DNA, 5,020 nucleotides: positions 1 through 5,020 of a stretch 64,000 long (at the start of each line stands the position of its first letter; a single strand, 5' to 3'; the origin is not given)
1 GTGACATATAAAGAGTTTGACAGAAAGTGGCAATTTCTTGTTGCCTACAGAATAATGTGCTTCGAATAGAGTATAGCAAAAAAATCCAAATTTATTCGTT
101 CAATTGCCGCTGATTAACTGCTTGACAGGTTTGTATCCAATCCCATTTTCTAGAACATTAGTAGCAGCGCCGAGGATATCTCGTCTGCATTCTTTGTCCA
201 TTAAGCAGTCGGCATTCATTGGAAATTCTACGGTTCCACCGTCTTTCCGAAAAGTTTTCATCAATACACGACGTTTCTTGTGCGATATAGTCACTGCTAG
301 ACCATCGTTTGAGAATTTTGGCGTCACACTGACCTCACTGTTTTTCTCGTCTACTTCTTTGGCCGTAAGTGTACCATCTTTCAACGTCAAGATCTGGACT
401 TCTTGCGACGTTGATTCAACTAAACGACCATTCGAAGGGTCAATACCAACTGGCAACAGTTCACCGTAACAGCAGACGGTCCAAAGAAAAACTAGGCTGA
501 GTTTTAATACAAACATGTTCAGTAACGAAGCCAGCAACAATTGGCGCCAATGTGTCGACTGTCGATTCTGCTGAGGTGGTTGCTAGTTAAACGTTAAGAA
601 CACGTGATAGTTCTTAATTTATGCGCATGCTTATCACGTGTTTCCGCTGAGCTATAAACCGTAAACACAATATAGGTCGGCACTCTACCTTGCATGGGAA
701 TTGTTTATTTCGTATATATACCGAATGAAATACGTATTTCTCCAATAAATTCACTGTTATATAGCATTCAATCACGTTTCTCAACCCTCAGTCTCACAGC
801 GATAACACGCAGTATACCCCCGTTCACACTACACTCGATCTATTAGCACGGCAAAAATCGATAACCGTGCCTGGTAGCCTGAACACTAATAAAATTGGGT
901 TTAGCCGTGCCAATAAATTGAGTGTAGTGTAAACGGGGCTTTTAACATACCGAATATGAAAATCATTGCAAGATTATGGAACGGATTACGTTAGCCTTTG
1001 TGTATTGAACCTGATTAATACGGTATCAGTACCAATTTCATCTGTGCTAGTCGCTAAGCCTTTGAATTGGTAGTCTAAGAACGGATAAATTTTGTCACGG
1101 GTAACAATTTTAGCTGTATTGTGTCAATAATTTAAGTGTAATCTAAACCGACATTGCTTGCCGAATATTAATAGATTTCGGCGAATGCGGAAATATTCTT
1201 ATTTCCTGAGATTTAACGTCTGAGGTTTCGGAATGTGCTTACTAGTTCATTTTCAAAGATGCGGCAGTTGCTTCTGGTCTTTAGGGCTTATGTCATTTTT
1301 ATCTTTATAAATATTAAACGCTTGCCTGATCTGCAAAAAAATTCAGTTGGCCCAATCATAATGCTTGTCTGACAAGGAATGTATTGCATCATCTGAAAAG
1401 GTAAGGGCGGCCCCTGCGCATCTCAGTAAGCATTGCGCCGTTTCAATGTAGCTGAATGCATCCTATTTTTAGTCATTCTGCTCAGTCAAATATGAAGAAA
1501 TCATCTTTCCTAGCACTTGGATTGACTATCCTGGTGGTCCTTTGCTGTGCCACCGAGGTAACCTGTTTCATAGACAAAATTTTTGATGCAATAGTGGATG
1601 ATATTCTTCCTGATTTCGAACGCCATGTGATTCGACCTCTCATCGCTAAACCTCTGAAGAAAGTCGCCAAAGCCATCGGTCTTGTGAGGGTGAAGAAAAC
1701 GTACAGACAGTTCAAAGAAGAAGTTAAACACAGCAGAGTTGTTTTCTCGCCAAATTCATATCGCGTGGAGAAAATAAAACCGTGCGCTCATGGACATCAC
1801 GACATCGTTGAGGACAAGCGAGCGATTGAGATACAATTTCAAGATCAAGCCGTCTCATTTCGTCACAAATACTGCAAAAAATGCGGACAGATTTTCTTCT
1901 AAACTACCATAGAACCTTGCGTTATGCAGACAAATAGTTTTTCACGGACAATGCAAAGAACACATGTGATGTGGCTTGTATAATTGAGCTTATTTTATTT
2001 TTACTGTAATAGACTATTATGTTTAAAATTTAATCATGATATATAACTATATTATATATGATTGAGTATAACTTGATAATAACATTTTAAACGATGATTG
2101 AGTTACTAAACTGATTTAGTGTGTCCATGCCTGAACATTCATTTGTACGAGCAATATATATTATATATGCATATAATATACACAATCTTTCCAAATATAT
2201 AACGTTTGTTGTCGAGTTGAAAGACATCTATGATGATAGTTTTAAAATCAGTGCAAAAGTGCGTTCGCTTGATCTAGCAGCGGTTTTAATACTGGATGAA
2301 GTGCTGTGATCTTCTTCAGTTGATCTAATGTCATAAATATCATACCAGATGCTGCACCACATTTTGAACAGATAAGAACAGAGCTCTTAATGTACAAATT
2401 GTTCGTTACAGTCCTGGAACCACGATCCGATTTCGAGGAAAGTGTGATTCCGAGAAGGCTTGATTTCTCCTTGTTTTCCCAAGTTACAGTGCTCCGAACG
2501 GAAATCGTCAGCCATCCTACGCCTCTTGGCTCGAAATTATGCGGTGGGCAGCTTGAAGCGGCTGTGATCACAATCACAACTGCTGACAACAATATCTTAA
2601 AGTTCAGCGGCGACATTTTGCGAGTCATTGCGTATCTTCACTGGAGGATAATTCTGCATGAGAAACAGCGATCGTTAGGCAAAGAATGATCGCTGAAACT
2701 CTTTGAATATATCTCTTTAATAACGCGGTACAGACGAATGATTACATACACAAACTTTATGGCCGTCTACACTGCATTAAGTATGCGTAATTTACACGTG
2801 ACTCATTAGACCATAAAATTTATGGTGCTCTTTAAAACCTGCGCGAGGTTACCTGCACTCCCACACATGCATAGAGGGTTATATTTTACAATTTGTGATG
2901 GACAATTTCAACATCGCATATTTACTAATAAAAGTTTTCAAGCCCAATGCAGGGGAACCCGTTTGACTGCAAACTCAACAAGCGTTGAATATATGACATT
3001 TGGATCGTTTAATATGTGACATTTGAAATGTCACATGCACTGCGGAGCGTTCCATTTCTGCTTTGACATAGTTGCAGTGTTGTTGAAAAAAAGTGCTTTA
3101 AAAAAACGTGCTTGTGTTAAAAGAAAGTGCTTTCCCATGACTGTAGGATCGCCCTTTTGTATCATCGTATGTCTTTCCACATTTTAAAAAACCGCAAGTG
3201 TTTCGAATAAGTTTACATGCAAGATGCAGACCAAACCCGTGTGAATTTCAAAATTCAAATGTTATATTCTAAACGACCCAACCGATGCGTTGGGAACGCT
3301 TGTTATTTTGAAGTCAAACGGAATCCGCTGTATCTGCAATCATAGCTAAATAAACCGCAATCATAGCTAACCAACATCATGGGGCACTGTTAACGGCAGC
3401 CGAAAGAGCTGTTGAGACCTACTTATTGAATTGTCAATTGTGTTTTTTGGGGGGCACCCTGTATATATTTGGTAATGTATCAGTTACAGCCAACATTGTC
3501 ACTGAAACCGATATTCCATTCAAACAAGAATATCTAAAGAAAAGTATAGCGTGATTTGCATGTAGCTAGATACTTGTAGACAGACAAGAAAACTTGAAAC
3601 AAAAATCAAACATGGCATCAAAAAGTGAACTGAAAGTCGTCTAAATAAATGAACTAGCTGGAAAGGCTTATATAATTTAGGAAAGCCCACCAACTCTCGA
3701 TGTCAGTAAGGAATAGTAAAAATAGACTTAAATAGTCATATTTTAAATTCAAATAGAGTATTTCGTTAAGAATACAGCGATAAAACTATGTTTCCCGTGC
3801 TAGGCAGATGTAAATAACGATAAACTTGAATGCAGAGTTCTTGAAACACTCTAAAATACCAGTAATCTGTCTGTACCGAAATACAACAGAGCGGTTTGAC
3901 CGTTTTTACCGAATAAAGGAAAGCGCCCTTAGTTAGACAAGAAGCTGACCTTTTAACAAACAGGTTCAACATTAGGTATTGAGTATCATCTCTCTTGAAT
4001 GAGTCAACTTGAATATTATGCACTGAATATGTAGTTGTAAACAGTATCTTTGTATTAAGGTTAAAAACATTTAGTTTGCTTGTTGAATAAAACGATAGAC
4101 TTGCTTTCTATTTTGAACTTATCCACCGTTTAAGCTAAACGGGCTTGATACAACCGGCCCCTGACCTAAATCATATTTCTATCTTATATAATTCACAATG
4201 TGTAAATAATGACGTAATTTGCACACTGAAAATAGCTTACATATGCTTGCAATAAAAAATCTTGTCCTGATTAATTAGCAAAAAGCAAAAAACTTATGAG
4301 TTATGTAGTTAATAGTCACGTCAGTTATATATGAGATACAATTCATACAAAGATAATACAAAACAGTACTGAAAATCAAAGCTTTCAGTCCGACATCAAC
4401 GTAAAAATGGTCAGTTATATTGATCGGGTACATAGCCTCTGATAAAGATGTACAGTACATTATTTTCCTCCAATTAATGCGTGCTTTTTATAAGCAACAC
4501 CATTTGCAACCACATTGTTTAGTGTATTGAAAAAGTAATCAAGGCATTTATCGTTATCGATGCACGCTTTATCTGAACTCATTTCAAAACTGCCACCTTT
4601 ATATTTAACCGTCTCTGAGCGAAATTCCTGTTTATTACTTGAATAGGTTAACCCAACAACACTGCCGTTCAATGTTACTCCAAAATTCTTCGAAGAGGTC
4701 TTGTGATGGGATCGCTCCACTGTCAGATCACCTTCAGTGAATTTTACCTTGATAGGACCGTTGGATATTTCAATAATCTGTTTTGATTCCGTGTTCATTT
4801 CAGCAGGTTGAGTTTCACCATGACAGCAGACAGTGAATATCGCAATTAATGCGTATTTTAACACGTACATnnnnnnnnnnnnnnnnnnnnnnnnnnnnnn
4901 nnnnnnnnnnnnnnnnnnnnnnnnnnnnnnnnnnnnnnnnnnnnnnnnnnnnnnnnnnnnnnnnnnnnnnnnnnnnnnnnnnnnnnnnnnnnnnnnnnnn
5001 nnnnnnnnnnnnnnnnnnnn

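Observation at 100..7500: Cluster of small single-exon secreted-protein genes including a divergent paralog pair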

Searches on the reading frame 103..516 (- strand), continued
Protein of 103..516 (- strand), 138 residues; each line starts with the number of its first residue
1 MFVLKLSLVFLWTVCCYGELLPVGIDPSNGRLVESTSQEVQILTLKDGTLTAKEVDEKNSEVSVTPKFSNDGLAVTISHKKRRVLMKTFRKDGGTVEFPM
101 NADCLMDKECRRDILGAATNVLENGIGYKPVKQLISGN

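Call 87: fold_search(model_id=the predicted structure, library=pdb)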
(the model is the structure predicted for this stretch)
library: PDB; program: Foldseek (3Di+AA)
matches with E <= 10: 231; with E <= 0.001: 0
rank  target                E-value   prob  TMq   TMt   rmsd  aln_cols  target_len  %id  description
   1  6uwi_A                5.2e-01  0.60  0.24  0.06   7.5        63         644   10  Crystal structure of the Clostridium difficile translocase CDTb (released 2020-01-22)
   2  6uwi_D                5.2e-01  0.60  0.24  0.06   7.5        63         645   10  Crystal structure of the Clostridium difficile translocase CDTb (released 2020-01-22)
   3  3j9c                  5.8e-01  0.47  0.23  0.08  10.0        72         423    8  CryoEM single particle reconstruction of anthrax toxin protective antigen pore at 2.9 Angstrom resolution (released 2015-03-11)
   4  6uwi_E                6.1e-01  0.54  0.24  0.06   7.5        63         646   10  Crystal structure of the Clostridium difficile translocase CDTb (released 2020-01-22)
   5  6uwi_G                6.1e-01  0.54  0.24  0.06   7.5        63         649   10  Crystal structure of the Clostridium difficile translocase CDTb (released 2020-01-22)
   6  6psn_A                6.8e-01  0.18  0.18  0.05  11.6        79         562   14  Anthrax toxin protective antigen channels bound to lethal factor (released 2020-03-04)
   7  1w3a_A                7.7e-01  0.16  0.17  0.09  19.8        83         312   18  Three dimensional structure of a novel pore-forming lectin from the mushroom Laetiporus sulphureus (released 2005-02-01)
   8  5mb9_A                7.7e-01  0.05  0.09  0.04  20.5        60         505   15  Crystal structure of the eukaryotic ribosome associated complex (RAC), a unique Hsp70/Hsp40 pair (released 2016-12-28)
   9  3gw6_F                8.1e-01  0.16  0.23  0.13  14.8        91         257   11  Intramolecular Chaperone (released 2010-02-02)
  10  8zds_B                8.6e-01  0.14  0.16  0.08   9.9        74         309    8  Structure of the Salmonella flagellar MS-ring with C11 symmetry applied (released 2025-01-01)
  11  8zds_A                9.6e-01  0.14  0.17  0.09   9.9        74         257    8  Structure of the Salmonella flagellar MS-ring with C11 symmetry applied (released 2025-01-01)
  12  3gw6_B                9.6e-01  0.12  0.23  0.13  15.4       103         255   14  Intramolecular Chaperone (released 2010-02-02)
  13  3gw6_D                1.1e+00  0.13  0.22  0.13  14.5        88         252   11  Intramolecular Chaperone (released 2010-02-02)
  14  5ec5_C                1.2e+00  0.14  0.15  0.08   8.7        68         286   16  Crystal structure of lysenin pore (released 2016-05-18)
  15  6yfe_AA               1.2e+00  0.11  0.25  0.23  22.3       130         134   17  Virus-like particle of Beihai levi-like virus 19 (released 2020-09-02)
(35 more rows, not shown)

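Call 94: find_encoding_contigs(protein=P0002, flank=10000)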
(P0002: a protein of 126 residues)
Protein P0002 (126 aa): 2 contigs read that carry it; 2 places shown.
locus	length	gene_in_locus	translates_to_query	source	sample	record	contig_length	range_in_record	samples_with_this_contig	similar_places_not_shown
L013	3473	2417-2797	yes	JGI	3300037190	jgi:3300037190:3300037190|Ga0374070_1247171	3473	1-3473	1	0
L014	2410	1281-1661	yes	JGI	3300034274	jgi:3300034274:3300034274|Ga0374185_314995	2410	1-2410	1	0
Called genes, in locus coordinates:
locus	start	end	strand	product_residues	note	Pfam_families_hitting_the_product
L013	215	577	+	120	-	-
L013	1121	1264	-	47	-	-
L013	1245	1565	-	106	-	-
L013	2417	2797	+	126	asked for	-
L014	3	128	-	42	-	?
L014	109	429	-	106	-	-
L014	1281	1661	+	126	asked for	-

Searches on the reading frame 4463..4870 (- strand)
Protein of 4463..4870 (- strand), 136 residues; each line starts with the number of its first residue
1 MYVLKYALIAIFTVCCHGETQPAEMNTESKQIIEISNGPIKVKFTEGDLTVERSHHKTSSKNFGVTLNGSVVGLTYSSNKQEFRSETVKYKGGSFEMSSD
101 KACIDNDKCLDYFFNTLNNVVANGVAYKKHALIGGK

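Call 5: search_protein_families(library=pfam, max_evalue=1, proteins=[window:4463-4870:-])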
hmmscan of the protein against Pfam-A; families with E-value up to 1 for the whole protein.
seq(136 aa): 2 families
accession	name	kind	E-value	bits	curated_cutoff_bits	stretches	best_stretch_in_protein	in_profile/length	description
PF14940.11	TMEM219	-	0.076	13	27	1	26-116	84-169/240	Transmembrane 219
PF18757.6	Nmad5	-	0.12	12.9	27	1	13-107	41-128/206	Nucleotide modification associated domain 5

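Call 6: find_homologous_proteins(query=window:4463-4870:-, max_evalue=0.01)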
Query seq(136 aa): 2 candidates shared short words with the query, none scored E <= 0.01.

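Call 9: find_encoding_contigs(protein=window:4463-4870:-, flank=10000)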
Protein seq(136 aa) (136 aa): no gene with exactly this product is on record in the collection.
